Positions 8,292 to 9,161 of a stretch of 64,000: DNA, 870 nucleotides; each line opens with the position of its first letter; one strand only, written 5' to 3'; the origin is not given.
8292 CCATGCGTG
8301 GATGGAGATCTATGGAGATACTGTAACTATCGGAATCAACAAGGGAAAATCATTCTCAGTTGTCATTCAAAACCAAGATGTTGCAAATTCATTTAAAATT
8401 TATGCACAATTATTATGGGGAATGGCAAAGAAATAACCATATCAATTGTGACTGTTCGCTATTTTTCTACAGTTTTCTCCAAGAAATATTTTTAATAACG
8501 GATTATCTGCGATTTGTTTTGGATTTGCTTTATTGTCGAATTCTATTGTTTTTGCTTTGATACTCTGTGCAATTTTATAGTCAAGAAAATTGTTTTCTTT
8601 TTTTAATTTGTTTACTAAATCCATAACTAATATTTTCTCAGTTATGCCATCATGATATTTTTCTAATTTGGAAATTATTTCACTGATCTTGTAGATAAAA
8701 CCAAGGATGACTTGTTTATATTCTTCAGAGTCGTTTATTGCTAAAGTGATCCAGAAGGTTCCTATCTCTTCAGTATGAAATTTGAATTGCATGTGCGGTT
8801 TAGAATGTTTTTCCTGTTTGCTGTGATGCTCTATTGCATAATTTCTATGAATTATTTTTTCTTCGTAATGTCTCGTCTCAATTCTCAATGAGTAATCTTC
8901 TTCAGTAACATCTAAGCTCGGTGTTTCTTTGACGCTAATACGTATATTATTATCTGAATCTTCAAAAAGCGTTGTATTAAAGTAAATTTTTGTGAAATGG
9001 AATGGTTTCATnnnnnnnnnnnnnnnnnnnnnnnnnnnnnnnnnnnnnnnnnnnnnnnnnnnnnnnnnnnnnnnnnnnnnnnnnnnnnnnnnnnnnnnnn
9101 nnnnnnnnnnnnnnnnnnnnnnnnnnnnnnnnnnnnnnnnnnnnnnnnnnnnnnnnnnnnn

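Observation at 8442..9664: AT-rich two-gene island: VapB-like antitoxin domain fused to an unknown domain plus an unknown partner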

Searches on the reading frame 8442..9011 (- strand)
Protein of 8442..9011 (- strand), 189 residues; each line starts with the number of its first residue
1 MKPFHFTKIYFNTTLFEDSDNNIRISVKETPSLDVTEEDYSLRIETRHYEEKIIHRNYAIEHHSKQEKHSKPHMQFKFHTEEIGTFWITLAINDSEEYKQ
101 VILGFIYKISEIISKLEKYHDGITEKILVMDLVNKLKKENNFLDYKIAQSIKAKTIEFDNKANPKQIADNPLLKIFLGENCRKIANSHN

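Call 3: search_protein_families(library=pfam, proteins=[window:8442-9011:-], max_evalue=1)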
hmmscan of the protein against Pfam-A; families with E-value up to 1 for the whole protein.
window:8442-9011:- (189 aa): 3 families
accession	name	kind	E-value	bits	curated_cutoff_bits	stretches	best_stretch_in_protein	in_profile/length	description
PF17246.8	CDC24_OB1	-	0.00037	20.9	25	1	103-154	31-82/125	Cell division control protein 24, OB domain 1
PF13834.11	DUF4193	-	0.14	13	25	1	16-71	34-89/98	Domain of unknown function (DUF4193)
PF24972.1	GBD_ATRN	-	0.24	12.5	27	1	5-89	21-101/117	Attractin GBD-like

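Call 4: search_protein_families(library=ncbifam, proteins=[window:8442-9011:-], max_evalue=1)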
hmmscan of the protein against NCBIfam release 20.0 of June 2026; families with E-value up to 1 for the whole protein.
window:8442-9011:- (189 aa): 0 families

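Call 5: search_protein_families(library=padloc, proteins=[window:8442-9011:-], max_evalue=1)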
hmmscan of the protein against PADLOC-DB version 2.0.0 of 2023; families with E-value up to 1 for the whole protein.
window:8442-9011:- (189 aa): 0 families

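Call 7: find_homologous_proteins(query=window:8442-9011:-)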
Query window:8442-9011:- (189 aa): 45 proteins with E <= 0.001 among 96 candidates.
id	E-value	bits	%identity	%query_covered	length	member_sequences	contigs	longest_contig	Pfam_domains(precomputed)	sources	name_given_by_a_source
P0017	2.7e-119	414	100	100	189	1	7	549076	-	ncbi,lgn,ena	-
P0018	4.2e-91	322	79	98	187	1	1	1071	-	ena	-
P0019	1.7e-64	235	60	100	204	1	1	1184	-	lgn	-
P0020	9.5e-64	233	61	100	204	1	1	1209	-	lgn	-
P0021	3.0e-63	231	59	100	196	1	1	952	-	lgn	-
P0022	2.9e-60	221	62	94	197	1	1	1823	-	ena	-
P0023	3.9e-60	221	57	100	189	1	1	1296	-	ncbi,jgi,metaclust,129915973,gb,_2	metaclust:\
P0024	9.2e-60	220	58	99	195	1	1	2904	-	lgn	-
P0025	1.6e-59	219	55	100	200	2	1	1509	-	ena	-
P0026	3.0e-59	218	56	100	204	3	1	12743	-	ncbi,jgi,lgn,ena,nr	ncbi:MAG: hypothetical protein KKB39_03690 [Nanoarchaeota archaeon]|nr:hypothetical protein [Nanoarc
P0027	3.8e-59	218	54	99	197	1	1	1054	-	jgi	-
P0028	7.5e-59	217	62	84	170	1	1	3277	-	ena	-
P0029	1.2e-58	216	56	99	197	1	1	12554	-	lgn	-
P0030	1.5e-58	216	57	99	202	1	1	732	-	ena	-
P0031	2.3e-58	215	60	94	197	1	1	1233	-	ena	-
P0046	2.1e-55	205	54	99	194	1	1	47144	-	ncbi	ncbi:MAG: hypothetical protein V1859_07630 [archaeon]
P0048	3.4e-54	201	53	97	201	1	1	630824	-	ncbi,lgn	ncbi:MAG: hypothetical protein ACP5N2_03790 [Candidatus Nanoarchaeia archaeon]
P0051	3.2e-53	198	52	97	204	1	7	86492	-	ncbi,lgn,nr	ncbi:hypothetical protein HYW21_01455 [Candidatus Woesearchaeota archaeon]|nr:hypothetical protein [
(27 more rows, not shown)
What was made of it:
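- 8442..9011 (-): ORF2, 189 aa: the putative effector or toxin, a six-stranded antiparallel sheet packed on helices. It has 45 homologues at 42-79% identity (call 7).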

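Call 9: find_encoding_contigs(protein=P0046, flank=8000, max_places=3)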
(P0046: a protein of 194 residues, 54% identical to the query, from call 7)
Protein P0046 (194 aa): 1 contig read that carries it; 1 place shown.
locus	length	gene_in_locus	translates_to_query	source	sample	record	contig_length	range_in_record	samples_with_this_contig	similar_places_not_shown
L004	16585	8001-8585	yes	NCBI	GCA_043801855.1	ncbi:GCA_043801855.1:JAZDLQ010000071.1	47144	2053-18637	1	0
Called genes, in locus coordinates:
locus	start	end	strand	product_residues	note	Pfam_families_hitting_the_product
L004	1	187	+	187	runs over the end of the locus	PF04919:DUF655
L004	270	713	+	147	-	-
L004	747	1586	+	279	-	PF00483:NTP_transferase, PF12804:NTP_transf_3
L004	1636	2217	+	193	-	PF01914:MarC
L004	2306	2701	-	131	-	-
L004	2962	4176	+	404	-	PF00999:Na_H_Exchanger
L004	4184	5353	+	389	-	PF01676:Metalloenzyme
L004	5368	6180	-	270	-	-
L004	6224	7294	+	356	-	PF01008:IF-2B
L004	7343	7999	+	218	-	-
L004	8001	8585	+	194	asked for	-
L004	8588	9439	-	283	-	PF00215:OMPdecase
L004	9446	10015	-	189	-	PF18306:LDcluster4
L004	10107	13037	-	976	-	PF01139:RtcB, PF14890:Intein_splicing, PF01139:RtcB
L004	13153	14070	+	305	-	PF01180:DHO_dh, PF04481:DUF561 (faint), PF01070:FMN_dh (faint)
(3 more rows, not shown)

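Call 14: find_related_loci(query=A1, collection=genome_contigs, flank=8000)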
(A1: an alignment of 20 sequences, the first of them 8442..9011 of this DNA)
Query A1 (189 aa) in genome_contigs; peptide patterns used: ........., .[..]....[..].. (x = any residue, [..] = any of these).
35 stretches matched a pattern; 14 encode a relative of the query (tblastn E <= 1e-3); 14 distinct loci.
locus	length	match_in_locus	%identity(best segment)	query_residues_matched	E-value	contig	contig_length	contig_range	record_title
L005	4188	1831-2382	58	1-180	2e-67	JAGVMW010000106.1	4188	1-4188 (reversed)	MAG: archaeon isolate DeMMO3_35 c_000000067168, whole genome shotgun sequence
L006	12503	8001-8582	56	1-189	3e-66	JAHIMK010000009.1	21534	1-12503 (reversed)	MAG: Nanoarchaeota archaeon isolate KR13_N2.mb.68 KR13_N2.mb.68_k141_44541, whole genome shotgun sequence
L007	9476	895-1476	55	1-189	7e-65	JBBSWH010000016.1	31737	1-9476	MAG: Nanoarchaeota archaeon isolate H52-bin084_1 H52_bin084_1_000000000016, whole genome shotgun sequence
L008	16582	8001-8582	54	1-189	4e-64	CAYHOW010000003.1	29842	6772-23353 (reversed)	MAG TPA_asm: Candidatus Woesearchaeota archaeon isolate ERP119705_co14_579 genome assembly, contig: NODE_1189_length_298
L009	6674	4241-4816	54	1-187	5e-63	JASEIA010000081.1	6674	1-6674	MAG: Nanoarchaeota archaeon isolate Yes70-37 NODE_81_length_6674_cov_5.953014, whole genome shotgun sequence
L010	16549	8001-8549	54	1-180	7e-61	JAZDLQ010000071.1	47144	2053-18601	MAG: archaeon isolate MEGAHIT-group-0.609 k141_3837607, whole genome shotgun sequence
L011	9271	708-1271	57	1-185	3e-60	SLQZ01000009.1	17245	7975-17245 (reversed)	MAG: Candidatus Woesearchaeota archaeon isolate CSSed165cm_557 CSSed16-5cm-8941, whole genome shotgun sequence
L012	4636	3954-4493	51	1-178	3e-55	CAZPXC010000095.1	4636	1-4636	MAG TPA_asm: uncultured Methanosarcinales archaeon isolate binchicken_co151_549 genome assembly, contig: NODE_35459_leng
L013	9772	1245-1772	52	1-178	2e-54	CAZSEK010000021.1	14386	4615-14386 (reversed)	MAG TPA_asm: uncultured Methanosarcinales archaeon isolate SRP256446_co1_197 genome assembly, contig: NODE_1784_length_1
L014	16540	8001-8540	49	1-178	1e-52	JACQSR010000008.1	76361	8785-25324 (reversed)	MAG: Candidatus Woesearchaeota archaeon isolate NC_groundwater_1390_Ag_S-0.2um_45_88 S_p2_S4_coassembly_k141_568091, who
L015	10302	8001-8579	47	1-189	2e-52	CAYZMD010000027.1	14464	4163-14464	MAG TPA_asm: uncultured Methanosarcinales archaeon isolate binchicken_co181_12 genome assembly, contig: NODE_7416_length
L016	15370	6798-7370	48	4-189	1e-51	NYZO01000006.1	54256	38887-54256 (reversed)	MAG: archaeon isolate ARS54 37731, whole genome shotgun sequence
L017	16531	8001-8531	46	6-179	8e-46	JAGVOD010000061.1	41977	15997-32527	MAG: archaeon isolate DeMMO3_27 c_000000078503, whole genome shotgun sequence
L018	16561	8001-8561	42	1-187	3e-43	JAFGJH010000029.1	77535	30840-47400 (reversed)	MAG: Candidatus Woesearchaeota archaeon isolate Zod_Metabat.265 k87_9769979, whole genome shotgun sequence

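Call 18: find_encoding_contigs(protein=P0048, flank=8000, max_places=2)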
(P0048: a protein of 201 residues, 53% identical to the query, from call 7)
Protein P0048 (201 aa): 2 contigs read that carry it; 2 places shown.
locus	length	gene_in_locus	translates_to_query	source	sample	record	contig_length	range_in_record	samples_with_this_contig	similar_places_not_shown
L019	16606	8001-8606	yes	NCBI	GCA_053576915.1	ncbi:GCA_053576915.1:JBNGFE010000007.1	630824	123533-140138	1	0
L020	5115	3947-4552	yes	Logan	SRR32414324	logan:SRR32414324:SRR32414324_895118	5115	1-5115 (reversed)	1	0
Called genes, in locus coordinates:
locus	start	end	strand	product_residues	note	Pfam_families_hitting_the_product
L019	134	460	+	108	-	PF04956:TrbC, PF18895:T4SS_pilin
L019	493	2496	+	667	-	-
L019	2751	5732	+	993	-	PF26593:TraC-like (weak), PF01935:DUF87, PF19044:P-loop_TraG, PF12846:AAA_10 (weak)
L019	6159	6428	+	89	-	-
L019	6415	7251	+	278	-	PF08271:Zn_Ribbon_TF (weak), PF00382:TFIIB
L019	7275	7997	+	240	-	-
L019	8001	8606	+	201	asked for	-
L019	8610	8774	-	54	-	-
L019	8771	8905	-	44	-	-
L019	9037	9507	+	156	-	PF12773:DZR (faint), PF13240:Zn_Ribbon_1 (weak)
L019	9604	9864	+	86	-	PF13031:DUF3892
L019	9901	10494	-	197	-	-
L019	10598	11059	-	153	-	-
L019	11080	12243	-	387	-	-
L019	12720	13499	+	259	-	-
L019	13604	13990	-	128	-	-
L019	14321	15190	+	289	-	PF01978:TrmB (faint)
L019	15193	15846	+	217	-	PF19502:DUF6036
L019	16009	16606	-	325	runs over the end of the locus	-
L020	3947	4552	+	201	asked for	-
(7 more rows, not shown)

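Call 19: find_encoding_contigs(protein=P0051, flank=8000, max_places=2)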
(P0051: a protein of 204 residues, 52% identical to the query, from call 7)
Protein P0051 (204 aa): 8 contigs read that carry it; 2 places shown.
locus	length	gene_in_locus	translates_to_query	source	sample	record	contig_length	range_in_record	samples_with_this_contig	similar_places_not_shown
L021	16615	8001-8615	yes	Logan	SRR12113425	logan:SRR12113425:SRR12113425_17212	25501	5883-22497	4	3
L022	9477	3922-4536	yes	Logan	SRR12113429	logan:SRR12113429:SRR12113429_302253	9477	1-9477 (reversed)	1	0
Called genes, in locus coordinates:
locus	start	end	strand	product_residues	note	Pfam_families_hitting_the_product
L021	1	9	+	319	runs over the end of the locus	PF01022:HTH_5 (faint), PF01047:MarR (faint), PF01978:TrmB (faint), PF08279:HTH_11 (faint), PF13404:HTH_AsnC-type, PF13412:HTH_24, PF13404:HTH_AsnC-type, PF13412:HTH_24, +4 more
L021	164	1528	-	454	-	PF02878:PGM_PMM_I, PF02879:PGM_PMM_II, PF02880:PGM_PMM_III, PF00408:PGM_PMM_IV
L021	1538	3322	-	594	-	PF13522:GATase_6, PF13537:GATase_7, PF01380:SIS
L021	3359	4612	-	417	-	PF00483:NTP_transferase, PF12804:NTP_transf_3, PF14602:Hexapep_2 (faint), PF00132:Hexapep, PF25084:LbH_EIF2B, PF25087:GMPPB_C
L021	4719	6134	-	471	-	PF14343:PrcB_C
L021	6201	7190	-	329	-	PF00294:PfkB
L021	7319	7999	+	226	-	PF02697:VAPB_antitox (weak)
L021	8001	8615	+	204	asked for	-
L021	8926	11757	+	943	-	PF02516:STT3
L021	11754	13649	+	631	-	-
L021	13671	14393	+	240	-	PF00535:Glycos_transf_2, PF13506:Glyco_transf_21 (faint)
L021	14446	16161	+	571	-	PF00483:NTP_transferase, PF12804:NTP_transf_3, PF00702:Hydrolase, PF08645:PNK3P (weak), PF13242:Hydrolase_like, PF13419:HAD_2 (weak)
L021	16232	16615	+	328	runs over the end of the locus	PF00288:GHMP_kinases_N, PF08544:GHMP_kinases_C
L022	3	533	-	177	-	?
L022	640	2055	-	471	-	PF14343:PrcB_C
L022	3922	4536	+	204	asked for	-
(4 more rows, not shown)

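Call 21: predict_structure(alignment_id=A1)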
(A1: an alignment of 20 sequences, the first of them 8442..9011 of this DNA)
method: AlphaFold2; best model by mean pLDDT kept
length: 189 residues; sequences in the alignment: 20
mean_pLDDT: 87.2   pTM: 0.86
mean pLDDT of the five models: 87.2, 80.9, 77.7, 66.9, 66.7
residues with pLDDT >= 90: 94; 70-90: 80; 50-70: 13; < 50: 2
segments of 3 or more residues with pLDDT < 50: none
pLDDT, mean of each block of 10 residues (from residue 1): 82 95 94 79 90 88 65 82 88 88 95 93 97 97 93 86 86 84 76
secondary structure, 60 per line:
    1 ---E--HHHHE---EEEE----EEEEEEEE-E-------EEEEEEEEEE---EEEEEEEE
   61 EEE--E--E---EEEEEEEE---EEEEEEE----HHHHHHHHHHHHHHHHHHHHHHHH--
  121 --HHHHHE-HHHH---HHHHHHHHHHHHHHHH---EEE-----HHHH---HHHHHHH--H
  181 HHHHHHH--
elements in order: H7-10 E15-18 E23-30 E40-49 E53-63 E73-80 E84-90 H95-118 H123-127 H130-133 H137-152 E156-158 H164-167 H171-177 H180-187
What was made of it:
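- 8442..9011 (-): AF2 gives pLDDT 87 and pTM 0.86 (call 21).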

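Call 25: search_solved_structures(query=A1, max_evalue=10)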
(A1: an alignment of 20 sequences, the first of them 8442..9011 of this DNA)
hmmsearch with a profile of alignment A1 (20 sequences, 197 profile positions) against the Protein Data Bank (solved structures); distinct sequences matched with E-value up to 10: 0.
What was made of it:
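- On Known toxin superfamilies (PIN, RelE/ParE, MazF/CcdB, HEPN, Doc/Fic, GNAT, MNT, Zeta, HipA, RES, ART): A PDB profile search found nothing (call 25).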

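Call 30: search_protein_families(library=phrogs, proteins=[window:8442-9011:-], max_evalue=1)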
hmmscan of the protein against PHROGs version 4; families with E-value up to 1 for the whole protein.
window:8442-9011:- (189 aa): 2 families
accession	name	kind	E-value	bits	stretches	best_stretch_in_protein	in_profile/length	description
phrog_32868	-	unknown function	0.12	13.6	1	11-58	5-47/98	-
phrog_19358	-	unknown function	0.26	12.5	1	93-138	20-63/82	-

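Call 39: search_protein_representatives(alignment_id=A1)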
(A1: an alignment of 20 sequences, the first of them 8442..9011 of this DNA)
Query: 20 sequences, 197 profile positions. Proteins with E-value up to 0.001 (for the whole library): 65; up to 1e-10: 31; up to 1e-30: 10. The best 65 are listed.
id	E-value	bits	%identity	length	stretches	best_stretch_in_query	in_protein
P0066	4.6e-90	316.8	-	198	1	1-196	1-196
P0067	2.7e-58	213.1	-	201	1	1-196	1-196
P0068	3.0e-58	213.0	-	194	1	1-193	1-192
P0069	1.4e-55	204.3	-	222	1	1-187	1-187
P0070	4.1e-50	186.4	-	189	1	2-187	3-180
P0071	3.8e-46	173.5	-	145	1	1-129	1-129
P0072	2.9e-41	157.5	-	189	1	1-181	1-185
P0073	7.0e-40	153.0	-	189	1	3-190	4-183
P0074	1.6e-39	151.9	-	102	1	1-102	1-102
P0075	1.0e-36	142.7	-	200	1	5-194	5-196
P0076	8.4e-25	103.8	-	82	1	116-196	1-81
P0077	5.7e-23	97.8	-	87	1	103-191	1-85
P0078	2.1e-22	96.0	-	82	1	1-58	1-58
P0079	4.6e-21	91.6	-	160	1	118-196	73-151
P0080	4.7e-20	88.3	-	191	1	3-168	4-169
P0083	9.9e-20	87.3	-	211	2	13-162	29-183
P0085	2.9e-18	82.5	-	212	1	53-177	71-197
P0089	2.9e-16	75.9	-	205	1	8-182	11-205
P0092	1.8e-15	73.3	-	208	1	39-178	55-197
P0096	2.3e-11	59.9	-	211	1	35-166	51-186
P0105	3.1e-08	49.8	-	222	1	29-184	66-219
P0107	5.5e-08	48.9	-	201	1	9-167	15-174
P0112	4.5e-07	46.0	-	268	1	47-162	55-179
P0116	9.2e-06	41.7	-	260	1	11-165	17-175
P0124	3.6e-04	36.5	-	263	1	56-161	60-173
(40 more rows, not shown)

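Call 40: search_protein_families(library=pfam, proteins=[P0080, P0083, P0085, P0089, P0092, P0096, P0105, P0112, P0116, P0124], max_evalue=0.1)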
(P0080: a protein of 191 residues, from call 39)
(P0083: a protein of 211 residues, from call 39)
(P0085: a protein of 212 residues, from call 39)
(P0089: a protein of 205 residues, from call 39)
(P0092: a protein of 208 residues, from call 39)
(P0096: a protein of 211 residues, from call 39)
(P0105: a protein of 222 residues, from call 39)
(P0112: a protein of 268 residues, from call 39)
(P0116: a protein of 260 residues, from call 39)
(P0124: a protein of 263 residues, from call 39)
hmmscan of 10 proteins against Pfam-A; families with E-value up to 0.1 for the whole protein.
P0080 (191 aa): 0 families

P0083 (211 aa): 0 families

P0085 (212 aa): 0 families

P0089 (205 aa): 1 family
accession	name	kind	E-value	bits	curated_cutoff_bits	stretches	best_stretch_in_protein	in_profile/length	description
PF22637.2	CBM_4_9_1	-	0.095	13.4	27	0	6-63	29-84/148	BppA domain 1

P0092 (208 aa): 0 families

P0096 (211 aa): 0 families

P0105 (222 aa): 0 families

P0112 (268 aa): 1 family
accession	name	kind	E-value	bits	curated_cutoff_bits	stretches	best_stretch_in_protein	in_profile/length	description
PF21693.2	SWT1_3rd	-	0.092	13.3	27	0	125-189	12-71/117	Transcriptional protein SWT1, C-terminal domain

P0116 (260 aa): 1 family
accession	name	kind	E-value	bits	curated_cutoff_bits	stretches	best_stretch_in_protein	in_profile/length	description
PF03080.22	Neprosin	-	0.063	13.1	22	0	17-84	28-96/214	Neprosin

P0124 (263 aa): 1 family
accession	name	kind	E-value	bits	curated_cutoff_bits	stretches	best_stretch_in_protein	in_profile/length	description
PF10469.15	AKAP7_NLS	-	0.029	14.7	24.4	1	81-171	28-115/208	AKAP7 2'5' RNA ligase-like domain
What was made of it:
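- On Known toxin superfamilies (PIN, RelE/ParE, MazF/CcdB, HEPN, Doc/Fic, GNAT, MNT, Zeta, HipA, RES, ART): Distant family members have no Pfam domain (call 40).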

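Call 50: find_related_loci(query=A1, collection=viral_contigs, flank=8000)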
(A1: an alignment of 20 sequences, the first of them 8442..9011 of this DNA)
Query A1 (189 aa) in viral_contigs; peptide patterns used: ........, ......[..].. (x = any residue, [..] = any of these).
41 stretches matched a pattern, but none encodes a relative of the query by tblastn (E <= 1e-3).
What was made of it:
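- Tried and rejected: IMG/VR viral contigs (call 50).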

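Call 54: search_dna_similar(query=window:8442-9011:-, collection=plasmids, mode=protein, max_evalue=0.001)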
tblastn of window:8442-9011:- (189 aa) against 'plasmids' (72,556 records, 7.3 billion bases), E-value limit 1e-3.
No match.

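Call 55: search_dna_similar(query=window:8442-9011:-, collection=phages, mode=protein, max_evalue=0.001)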
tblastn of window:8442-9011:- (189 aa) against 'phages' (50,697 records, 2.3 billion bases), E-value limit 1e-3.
No match.
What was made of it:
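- The cassette was not found in the plasmid, phage or viral contig collections (calls 50, 54, 55).
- Tried and rejected: PLSDB plasmids and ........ phages by tblastn (calls 54, 55).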
